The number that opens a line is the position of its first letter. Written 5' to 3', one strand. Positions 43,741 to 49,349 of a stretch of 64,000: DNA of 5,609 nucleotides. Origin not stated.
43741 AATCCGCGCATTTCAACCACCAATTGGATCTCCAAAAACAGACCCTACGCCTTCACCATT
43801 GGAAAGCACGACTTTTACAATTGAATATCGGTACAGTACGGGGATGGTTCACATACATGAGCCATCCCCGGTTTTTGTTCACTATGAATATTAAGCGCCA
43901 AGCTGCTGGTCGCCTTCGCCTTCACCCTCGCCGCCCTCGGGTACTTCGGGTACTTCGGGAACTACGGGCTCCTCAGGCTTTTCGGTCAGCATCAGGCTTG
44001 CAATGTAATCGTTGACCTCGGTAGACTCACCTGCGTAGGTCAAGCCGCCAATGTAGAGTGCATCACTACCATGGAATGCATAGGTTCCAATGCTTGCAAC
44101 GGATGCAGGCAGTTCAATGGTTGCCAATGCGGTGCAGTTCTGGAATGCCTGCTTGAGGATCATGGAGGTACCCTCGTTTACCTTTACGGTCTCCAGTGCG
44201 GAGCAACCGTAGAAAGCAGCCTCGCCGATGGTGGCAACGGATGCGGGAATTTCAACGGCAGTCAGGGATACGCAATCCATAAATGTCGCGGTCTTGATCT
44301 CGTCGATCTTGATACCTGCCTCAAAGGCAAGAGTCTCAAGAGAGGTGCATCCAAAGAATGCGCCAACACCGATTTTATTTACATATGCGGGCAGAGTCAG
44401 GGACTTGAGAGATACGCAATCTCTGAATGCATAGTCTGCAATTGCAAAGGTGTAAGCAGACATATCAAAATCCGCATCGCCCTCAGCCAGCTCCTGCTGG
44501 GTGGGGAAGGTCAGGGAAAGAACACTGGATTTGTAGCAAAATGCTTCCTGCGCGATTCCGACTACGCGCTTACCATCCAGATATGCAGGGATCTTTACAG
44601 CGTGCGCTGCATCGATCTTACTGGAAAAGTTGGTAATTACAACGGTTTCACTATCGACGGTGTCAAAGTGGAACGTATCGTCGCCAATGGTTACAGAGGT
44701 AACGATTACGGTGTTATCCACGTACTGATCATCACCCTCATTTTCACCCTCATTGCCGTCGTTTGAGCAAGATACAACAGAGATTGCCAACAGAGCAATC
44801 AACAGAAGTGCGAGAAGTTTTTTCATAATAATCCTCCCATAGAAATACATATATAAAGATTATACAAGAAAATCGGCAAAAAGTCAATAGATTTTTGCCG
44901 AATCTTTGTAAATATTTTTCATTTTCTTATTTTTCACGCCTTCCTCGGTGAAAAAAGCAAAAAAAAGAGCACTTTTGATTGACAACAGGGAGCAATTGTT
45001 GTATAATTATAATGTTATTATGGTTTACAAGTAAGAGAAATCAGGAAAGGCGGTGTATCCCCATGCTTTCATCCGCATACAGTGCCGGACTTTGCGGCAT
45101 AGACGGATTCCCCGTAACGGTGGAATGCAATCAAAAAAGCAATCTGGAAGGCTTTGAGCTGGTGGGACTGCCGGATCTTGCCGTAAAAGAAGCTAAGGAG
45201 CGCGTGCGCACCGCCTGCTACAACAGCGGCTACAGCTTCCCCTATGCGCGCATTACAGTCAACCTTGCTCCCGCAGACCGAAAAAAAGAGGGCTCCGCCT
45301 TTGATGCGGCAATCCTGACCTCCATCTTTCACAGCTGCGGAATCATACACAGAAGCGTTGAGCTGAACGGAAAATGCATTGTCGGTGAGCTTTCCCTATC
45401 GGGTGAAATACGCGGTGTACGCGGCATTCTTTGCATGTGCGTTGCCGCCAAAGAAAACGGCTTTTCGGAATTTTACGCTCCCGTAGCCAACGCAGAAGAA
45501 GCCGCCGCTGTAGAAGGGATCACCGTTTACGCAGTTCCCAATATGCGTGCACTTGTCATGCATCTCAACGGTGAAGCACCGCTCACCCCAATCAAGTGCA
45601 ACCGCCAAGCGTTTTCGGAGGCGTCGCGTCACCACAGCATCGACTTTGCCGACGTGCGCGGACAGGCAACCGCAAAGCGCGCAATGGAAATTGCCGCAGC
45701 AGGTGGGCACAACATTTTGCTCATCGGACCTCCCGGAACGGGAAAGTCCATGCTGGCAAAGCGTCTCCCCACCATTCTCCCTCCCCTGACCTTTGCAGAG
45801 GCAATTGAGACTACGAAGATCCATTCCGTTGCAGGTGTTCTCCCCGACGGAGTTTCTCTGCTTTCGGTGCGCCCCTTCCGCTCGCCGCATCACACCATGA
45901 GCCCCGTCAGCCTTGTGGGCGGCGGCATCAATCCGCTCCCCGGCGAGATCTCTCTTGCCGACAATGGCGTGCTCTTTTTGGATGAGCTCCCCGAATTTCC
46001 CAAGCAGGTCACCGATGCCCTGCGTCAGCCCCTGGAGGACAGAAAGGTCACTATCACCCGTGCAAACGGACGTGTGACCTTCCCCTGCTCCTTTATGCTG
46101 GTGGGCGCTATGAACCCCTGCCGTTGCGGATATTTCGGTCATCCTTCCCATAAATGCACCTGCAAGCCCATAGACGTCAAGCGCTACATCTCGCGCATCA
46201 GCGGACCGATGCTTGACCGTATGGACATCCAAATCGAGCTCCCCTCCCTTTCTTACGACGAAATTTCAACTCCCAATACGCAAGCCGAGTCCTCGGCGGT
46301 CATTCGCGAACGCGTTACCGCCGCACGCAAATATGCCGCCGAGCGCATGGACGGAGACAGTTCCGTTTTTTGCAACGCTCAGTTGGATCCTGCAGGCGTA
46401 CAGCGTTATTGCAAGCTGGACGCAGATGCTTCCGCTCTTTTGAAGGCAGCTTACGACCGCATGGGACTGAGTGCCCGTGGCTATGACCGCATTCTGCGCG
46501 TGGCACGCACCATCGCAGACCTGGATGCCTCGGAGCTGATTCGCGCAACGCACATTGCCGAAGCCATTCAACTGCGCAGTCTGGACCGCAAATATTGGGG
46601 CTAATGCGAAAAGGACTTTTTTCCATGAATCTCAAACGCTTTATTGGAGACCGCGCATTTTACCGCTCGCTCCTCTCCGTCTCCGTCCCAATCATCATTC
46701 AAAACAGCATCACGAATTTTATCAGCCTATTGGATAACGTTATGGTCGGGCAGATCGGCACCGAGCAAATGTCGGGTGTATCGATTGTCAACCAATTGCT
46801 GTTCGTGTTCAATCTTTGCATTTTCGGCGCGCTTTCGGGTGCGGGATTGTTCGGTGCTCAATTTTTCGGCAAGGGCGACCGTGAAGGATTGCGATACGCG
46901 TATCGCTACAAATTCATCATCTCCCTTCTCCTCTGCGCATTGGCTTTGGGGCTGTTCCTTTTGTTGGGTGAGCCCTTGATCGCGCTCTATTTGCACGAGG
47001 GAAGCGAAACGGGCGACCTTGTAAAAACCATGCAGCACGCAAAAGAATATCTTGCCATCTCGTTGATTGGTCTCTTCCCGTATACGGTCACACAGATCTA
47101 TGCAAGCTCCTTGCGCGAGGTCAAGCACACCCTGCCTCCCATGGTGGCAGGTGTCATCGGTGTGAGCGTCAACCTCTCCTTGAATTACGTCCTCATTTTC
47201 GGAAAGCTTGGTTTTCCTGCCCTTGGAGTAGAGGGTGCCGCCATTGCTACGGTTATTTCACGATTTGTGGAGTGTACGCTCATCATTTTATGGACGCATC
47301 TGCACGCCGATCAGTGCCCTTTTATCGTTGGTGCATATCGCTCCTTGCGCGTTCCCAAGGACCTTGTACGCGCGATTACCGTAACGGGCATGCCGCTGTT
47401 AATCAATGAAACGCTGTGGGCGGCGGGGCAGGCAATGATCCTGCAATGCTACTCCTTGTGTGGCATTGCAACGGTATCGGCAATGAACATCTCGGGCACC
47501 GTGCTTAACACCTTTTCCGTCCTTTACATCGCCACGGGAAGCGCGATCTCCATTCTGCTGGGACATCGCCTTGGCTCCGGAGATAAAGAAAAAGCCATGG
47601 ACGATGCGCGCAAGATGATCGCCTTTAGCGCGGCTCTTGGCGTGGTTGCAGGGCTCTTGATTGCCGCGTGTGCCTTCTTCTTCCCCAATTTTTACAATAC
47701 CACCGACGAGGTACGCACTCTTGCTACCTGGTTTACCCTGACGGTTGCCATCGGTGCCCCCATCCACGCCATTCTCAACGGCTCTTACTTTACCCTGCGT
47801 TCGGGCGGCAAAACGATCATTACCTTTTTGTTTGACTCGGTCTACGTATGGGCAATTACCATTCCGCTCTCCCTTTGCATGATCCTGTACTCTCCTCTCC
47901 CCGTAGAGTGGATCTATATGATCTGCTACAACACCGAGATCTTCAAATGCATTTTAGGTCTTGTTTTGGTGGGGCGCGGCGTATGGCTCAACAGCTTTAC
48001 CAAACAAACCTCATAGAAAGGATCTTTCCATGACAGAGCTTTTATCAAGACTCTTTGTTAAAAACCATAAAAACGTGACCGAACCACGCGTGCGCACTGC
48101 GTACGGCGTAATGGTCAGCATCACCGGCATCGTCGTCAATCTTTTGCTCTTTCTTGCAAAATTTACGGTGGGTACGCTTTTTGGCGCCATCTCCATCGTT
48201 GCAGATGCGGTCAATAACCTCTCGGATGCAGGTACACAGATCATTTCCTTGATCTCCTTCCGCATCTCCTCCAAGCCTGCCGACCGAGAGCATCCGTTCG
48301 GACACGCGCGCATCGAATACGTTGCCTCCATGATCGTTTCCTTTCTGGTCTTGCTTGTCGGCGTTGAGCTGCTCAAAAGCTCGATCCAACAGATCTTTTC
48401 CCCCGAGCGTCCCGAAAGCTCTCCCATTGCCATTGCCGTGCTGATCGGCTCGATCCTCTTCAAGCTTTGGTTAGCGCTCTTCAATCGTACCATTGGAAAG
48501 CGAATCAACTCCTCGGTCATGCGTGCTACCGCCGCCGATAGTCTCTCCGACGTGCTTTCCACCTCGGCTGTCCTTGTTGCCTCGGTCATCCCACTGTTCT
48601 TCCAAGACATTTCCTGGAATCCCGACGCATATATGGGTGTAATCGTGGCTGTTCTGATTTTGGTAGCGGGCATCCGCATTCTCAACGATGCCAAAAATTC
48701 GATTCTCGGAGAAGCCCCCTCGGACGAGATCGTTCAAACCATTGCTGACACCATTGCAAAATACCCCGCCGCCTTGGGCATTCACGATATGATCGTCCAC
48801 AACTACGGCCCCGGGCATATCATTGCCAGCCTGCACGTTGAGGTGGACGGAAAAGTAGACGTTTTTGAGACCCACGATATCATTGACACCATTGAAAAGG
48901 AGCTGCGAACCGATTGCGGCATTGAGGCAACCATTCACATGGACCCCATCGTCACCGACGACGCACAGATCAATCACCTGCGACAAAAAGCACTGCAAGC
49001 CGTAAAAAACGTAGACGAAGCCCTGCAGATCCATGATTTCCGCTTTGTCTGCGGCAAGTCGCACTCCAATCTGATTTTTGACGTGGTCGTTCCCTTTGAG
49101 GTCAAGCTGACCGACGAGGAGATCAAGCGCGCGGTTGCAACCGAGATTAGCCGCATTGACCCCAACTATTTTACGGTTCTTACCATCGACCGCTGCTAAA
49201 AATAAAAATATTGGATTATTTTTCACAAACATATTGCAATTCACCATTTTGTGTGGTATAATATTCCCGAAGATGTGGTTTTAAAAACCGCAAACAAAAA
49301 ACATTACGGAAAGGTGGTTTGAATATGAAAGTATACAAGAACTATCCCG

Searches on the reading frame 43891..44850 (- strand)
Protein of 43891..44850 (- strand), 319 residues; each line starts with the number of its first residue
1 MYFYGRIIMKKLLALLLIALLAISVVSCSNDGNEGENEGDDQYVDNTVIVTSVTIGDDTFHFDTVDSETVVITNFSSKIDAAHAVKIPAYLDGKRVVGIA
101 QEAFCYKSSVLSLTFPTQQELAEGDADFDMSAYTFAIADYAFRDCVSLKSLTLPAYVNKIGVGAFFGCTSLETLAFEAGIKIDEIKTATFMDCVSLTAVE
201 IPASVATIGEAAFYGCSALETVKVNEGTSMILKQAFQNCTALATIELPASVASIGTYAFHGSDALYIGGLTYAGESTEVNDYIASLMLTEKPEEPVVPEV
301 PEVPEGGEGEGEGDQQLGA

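Call 31: search_protein_families(library=pfam, proteins=[window:43891-44850:-], max_evalue=0.0001)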
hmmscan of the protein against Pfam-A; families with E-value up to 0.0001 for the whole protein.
window:43891-44850:- (319 aa): 1 family
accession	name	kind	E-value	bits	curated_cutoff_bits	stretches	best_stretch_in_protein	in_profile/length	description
PF13306.12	LRR_5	-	1.6e-33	115.8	27.7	1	137-264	3-125/127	BspA type Leucine rich repeat region (6 copies)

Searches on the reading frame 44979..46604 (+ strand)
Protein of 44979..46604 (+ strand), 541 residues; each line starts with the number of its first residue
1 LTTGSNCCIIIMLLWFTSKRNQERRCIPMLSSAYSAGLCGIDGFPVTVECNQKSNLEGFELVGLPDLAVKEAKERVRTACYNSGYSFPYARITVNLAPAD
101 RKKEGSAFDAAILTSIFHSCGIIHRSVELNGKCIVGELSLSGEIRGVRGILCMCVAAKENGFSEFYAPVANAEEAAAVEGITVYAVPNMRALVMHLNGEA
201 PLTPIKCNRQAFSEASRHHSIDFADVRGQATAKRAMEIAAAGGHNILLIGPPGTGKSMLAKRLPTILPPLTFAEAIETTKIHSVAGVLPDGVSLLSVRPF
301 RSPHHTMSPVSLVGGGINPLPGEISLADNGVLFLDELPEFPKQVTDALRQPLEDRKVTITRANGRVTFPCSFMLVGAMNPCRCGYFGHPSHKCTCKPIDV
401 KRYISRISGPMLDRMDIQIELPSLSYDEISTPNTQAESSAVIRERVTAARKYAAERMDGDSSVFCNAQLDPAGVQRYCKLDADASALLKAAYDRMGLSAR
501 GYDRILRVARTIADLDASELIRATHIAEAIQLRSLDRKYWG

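Call 31: search_protein_families(library=pfam, proteins=[window:44979-46604:+], max_evalue=0.0001)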
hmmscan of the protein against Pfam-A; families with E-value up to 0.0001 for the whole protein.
window:44979-46604:+ (541 aa): 6 families
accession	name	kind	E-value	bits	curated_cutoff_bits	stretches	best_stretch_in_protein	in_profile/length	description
PF01078.27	Mg_chelatase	-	3.1e-93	311.4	20.3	1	222-428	1-206/207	Magnesium chelatase, subunit ChlI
PF13541.12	ChlI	-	5e-34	117.2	27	1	48-171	1-121/121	Subunit ChlI of Mg-chelatase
PF13335.12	Mg_chelatase_C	-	1.7e-32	112.3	26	1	437-533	2-94/94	Magnesium chelatase, subunit ChlI C-terminal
PF07728.20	AAA_5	-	3.2e-11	43.8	22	0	329-381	67-124/139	AAA domain (dynein-related subfamily)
PF00493.29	MCM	-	3e-09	36.8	23.3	0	322-385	115-178/224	MCM P-loop domain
PF00158.32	Sigma54_activat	-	1.2e-06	28.7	20.2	0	321-358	86-123/168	Sigma-54 interaction domain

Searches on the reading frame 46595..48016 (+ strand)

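Call 31: search_protein_families(library=pfam, proteins=[window:46595-48016:+], max_evalue=0.0001)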
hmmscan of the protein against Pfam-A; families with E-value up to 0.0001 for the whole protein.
window:46595-48016:+ (473 aa): 1 family
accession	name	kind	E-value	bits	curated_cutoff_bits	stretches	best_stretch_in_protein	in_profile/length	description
PF01554.23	MatE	-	7.3e-40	136.7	24.9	2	32-199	1-161/161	MatE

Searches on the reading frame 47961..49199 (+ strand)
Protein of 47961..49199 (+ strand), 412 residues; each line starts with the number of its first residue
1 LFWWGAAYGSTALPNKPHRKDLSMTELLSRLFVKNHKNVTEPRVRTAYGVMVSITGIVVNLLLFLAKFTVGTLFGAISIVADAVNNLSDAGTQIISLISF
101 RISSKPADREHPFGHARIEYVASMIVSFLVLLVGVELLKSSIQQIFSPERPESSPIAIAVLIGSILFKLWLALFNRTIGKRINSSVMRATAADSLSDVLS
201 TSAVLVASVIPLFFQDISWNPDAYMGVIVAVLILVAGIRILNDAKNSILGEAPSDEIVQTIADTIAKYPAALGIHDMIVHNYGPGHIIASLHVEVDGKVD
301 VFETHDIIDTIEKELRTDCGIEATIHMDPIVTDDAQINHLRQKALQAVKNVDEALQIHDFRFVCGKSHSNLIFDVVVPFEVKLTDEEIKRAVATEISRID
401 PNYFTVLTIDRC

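Call 31: search_protein_families(library=pfam, proteins=[window:47961-49199:+], max_evalue=0.0001)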
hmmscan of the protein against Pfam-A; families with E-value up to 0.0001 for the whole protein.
window:47961-49199:+ (412 aa): 2 families
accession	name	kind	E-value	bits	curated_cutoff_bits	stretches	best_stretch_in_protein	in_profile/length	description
PF01545.26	Cation_efflux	-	6.4e-46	157.1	26.6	1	54-248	2-197/198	Cation efflux family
PF16916.11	ZT_dimer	-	2.6e-16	59.8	26.7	1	253-329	1-77/78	Dimerisation domain of Zinc Transporter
